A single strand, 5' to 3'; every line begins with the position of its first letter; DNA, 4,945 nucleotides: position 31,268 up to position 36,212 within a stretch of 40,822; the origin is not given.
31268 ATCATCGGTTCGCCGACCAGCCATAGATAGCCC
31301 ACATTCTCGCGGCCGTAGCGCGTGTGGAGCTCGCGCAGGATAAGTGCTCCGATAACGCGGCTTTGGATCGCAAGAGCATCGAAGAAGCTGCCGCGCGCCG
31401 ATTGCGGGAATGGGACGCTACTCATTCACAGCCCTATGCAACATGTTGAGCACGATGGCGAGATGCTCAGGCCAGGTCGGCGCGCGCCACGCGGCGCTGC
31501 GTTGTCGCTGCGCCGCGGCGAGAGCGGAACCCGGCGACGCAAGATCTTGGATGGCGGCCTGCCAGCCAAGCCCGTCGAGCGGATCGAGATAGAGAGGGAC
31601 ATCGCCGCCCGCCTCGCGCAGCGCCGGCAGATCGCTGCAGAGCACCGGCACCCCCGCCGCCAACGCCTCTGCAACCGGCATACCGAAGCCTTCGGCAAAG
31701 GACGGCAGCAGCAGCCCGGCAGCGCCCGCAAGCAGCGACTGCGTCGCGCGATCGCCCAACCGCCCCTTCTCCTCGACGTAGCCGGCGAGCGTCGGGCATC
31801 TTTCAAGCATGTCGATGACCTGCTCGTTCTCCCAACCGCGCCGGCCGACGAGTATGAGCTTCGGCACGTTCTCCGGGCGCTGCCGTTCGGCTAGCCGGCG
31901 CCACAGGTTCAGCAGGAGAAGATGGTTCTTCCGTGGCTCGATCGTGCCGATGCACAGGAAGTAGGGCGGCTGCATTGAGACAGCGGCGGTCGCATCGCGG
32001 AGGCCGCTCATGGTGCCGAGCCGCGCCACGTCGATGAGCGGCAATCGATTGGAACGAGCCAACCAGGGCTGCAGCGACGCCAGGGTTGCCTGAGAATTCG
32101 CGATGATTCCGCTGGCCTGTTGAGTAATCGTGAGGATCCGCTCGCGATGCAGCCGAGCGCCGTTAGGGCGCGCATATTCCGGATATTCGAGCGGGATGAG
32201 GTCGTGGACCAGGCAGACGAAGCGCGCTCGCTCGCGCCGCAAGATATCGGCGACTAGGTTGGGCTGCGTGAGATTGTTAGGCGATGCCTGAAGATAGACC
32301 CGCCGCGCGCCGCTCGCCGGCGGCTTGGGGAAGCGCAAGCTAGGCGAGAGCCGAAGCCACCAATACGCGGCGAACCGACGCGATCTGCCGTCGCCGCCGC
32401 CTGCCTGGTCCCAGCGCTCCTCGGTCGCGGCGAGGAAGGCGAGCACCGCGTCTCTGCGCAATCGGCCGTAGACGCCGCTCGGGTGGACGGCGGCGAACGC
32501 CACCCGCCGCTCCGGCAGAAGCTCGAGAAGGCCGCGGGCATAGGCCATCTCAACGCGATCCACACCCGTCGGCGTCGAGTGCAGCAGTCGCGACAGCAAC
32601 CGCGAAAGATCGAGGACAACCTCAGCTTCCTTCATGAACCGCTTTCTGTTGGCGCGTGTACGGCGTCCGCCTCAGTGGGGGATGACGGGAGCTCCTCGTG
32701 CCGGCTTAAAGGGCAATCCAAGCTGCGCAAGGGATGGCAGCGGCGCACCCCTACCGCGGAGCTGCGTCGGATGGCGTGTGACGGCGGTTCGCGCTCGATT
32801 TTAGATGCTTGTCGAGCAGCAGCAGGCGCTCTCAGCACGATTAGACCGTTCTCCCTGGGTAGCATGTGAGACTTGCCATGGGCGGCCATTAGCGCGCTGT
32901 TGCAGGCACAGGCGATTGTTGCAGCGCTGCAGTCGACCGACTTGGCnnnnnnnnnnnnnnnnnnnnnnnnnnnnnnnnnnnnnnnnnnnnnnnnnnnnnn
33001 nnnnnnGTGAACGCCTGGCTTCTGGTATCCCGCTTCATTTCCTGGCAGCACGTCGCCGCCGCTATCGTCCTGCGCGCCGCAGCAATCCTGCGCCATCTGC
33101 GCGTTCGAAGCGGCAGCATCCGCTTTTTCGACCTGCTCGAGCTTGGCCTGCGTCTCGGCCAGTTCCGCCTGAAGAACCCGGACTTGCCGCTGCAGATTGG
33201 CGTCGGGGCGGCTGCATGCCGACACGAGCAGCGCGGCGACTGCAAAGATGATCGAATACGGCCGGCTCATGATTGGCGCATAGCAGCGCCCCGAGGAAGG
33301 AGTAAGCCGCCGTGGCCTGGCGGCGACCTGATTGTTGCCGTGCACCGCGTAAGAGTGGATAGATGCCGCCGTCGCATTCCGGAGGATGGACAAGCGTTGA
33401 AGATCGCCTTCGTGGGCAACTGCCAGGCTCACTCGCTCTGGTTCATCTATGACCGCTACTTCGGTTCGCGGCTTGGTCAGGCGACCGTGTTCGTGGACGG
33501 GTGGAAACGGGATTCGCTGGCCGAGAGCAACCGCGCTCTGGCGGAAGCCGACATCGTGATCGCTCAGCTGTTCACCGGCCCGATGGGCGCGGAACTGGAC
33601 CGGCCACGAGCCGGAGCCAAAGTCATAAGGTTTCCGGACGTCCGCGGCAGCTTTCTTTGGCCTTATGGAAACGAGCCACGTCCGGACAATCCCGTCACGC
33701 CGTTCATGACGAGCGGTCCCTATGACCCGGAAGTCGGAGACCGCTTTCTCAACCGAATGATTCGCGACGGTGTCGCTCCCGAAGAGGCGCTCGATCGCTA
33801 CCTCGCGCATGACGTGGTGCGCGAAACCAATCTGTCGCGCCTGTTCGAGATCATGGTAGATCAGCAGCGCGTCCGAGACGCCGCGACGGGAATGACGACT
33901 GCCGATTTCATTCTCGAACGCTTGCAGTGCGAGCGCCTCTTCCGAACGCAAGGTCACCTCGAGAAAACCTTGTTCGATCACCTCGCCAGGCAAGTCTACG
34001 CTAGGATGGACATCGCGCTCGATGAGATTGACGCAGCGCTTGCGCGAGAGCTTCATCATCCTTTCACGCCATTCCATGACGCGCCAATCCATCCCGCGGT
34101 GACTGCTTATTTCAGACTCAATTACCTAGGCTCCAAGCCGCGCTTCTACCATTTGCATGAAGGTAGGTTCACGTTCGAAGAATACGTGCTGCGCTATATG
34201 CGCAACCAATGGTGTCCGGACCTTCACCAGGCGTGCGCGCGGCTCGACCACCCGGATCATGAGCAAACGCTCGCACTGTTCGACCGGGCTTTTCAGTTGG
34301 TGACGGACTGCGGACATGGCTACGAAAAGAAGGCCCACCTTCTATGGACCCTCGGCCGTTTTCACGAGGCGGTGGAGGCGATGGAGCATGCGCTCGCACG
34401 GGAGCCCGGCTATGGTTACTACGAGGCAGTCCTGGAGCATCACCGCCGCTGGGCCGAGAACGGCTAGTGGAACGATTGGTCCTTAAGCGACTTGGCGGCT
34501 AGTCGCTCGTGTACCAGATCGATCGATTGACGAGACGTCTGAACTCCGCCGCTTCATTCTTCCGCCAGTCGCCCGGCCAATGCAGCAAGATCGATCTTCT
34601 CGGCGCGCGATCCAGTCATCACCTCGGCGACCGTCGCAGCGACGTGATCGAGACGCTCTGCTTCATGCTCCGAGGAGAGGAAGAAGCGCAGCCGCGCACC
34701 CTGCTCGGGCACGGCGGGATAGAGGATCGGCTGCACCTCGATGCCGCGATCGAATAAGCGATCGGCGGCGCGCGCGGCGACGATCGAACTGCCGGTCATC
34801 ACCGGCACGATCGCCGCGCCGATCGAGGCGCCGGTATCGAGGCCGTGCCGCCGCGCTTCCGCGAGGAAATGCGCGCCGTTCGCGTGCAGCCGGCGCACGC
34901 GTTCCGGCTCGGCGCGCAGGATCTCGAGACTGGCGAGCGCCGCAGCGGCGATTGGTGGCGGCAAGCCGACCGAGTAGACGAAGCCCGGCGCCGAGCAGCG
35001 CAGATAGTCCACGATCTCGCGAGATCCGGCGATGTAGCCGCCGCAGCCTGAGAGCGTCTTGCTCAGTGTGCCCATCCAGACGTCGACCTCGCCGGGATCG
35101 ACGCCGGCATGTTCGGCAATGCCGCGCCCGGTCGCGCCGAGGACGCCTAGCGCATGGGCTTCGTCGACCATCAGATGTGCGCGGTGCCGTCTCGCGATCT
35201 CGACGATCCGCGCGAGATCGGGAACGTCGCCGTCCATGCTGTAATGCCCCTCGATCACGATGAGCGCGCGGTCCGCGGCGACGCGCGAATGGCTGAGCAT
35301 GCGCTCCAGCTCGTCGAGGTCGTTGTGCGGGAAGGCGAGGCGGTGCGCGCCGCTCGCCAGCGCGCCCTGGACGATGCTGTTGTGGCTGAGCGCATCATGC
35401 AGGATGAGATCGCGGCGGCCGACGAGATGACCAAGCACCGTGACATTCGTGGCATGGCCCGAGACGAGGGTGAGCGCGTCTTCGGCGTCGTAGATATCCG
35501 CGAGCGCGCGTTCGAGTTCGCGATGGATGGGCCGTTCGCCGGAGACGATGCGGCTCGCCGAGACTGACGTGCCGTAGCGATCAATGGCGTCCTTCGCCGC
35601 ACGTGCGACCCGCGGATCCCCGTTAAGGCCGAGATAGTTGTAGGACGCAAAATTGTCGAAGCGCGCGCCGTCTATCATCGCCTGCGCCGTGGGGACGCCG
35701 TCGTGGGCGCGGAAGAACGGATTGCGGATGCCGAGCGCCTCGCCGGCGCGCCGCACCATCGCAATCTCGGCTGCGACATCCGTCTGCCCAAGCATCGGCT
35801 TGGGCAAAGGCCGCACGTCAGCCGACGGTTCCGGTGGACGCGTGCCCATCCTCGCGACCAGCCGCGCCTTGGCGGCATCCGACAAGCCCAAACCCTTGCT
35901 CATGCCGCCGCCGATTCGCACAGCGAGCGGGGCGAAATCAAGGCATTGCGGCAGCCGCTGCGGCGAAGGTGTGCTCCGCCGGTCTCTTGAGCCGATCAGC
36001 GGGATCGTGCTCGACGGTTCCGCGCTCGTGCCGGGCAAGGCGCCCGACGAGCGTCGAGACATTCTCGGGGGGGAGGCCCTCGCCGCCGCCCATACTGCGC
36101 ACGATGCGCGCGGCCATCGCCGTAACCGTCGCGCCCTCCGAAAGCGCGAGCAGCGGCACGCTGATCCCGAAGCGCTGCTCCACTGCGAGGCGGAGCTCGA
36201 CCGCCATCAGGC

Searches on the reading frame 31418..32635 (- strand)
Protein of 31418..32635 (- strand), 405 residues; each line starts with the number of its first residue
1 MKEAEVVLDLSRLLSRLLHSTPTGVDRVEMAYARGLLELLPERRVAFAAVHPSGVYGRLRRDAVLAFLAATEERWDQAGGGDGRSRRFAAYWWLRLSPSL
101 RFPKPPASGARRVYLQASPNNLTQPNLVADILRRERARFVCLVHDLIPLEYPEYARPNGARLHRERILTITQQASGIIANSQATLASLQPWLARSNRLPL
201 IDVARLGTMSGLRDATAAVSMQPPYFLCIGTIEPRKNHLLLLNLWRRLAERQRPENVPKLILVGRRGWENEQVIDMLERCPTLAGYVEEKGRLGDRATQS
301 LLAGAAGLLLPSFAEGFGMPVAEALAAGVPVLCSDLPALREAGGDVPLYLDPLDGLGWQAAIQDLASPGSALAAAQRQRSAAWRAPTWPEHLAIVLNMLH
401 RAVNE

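Call 7: search_protein_families(library=pfam, proteins=[window:31418-32635:-], max_evalue=0.001)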
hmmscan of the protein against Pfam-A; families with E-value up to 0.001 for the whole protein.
window:31418-32635:- (405 aa): 3 families
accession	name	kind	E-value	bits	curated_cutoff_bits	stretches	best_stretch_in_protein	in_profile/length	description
PF13692.12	Glyco_trans_1_4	-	1e-15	58.7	27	1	224-365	2-139/142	Glycosyl transferases group 1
PF00534.26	Glycos_transf_1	-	5.7e-15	55.7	26.4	1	221-341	13-129/172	Glycosyl transferases group 1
PF20706.3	GT4-conflict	-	3.7e-09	36.5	26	1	220-335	194-312/385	Family 4 Glycosyltransferase in conflict systems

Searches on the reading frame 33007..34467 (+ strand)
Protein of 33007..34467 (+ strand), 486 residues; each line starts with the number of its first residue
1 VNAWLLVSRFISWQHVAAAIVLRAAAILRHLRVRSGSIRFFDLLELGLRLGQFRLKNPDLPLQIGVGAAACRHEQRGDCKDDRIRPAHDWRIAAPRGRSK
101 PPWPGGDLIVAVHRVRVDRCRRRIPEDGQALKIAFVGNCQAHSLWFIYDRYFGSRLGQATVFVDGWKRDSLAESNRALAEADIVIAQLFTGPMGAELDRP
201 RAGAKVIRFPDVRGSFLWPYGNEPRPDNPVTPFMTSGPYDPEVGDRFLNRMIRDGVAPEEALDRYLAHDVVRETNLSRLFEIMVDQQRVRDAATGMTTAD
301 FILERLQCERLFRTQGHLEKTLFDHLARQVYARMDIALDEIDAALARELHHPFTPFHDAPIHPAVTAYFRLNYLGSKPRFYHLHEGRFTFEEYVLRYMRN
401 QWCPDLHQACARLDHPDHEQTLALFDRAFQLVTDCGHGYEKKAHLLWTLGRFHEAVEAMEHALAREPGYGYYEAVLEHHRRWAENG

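Call 8: search_protein_families(library=pfam, proteins=[window:33007-34467:+], max_evalue=0.001)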
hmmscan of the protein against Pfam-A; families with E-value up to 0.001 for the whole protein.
window:33007-34467:+ (486 aa): 2 families
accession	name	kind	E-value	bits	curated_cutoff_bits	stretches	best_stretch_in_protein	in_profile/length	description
PF18588.6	WcbI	-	2.5e-17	63.7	29.2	1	133-336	2-202/205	Polysaccharide biosynthesis enzyme WcbI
PF13181.12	TPR_8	-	0.00042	20.7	25.7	0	439-467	4-32/34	Tetratricopeptide repeat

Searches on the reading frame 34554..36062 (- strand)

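Call 8: search_protein_families(library=pfam, proteins=[window:34554-36062:-], max_evalue=0.001)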
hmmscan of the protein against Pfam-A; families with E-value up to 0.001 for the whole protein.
window:34554-36062:- (502 aa): 4 families
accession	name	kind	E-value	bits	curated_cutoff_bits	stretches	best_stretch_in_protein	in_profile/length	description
PF00155.27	Aminotran_1_2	-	8.2e-42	144.1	19.7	1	137-476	5-359/361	Aminotransferase class I and II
PF01212.27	Beta_elim_lyase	-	2.4e-07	30.8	27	1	173-415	27-231/288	Beta-eliminating lyase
PF01053.26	Cys_Met_Meta_PP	-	1.1e-06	27.9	27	1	177-308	51-181/381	Cys/Met metabolism PLP-dependent enzyme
PF01041.23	DegT_DnrJ_EryC1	-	0.00016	21.5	19.8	1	178-307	24-152/360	DegT/DnrJ/EryC1/StrS aminotransferase family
